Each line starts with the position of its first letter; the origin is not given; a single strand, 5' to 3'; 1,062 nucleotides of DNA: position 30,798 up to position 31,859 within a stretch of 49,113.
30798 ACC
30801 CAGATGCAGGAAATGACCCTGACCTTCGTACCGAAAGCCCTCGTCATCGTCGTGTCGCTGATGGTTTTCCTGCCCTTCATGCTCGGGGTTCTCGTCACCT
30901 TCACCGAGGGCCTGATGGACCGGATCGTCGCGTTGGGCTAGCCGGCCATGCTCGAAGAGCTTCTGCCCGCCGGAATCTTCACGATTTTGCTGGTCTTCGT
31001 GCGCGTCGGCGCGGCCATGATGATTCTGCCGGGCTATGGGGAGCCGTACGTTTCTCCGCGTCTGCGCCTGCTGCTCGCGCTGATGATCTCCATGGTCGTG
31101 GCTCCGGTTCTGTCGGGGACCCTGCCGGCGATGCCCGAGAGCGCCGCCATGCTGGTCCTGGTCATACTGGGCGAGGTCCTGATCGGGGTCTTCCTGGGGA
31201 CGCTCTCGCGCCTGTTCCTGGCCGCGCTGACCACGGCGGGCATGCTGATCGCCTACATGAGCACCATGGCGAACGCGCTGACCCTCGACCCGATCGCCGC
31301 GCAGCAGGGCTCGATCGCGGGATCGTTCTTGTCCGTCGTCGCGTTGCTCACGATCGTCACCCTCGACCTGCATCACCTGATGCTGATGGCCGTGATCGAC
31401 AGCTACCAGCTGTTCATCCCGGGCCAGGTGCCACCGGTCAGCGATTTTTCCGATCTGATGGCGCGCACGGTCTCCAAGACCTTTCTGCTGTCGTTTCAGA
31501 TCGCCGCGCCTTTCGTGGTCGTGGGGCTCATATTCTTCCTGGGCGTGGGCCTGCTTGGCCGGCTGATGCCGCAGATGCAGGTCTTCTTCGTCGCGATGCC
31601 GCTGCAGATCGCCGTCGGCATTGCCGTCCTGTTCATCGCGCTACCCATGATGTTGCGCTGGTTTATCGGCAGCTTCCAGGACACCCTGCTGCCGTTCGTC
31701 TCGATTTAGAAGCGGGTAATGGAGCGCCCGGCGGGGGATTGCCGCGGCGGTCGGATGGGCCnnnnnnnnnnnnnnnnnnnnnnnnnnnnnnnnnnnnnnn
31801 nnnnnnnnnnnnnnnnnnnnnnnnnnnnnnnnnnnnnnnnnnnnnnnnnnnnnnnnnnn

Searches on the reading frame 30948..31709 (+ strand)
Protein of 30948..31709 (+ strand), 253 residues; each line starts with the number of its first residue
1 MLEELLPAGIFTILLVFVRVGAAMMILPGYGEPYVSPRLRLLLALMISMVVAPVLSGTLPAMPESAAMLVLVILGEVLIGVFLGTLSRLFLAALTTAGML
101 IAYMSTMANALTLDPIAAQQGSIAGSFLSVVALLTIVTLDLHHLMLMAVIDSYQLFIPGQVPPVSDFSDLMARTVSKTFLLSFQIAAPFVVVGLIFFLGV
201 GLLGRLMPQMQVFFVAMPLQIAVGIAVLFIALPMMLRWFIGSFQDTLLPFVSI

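Call 19: search_protein_families(library=pfam, proteins=[window:30948-31709:+])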
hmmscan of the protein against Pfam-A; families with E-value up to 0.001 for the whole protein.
window:30948-31709:+ (253 aa): 1 family
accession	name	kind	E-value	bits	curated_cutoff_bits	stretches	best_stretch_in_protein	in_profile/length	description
PF01311.25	Bac_export_1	-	3e-53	181.2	27.8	1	11-244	2-228/230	Bacterial export proteins, family 1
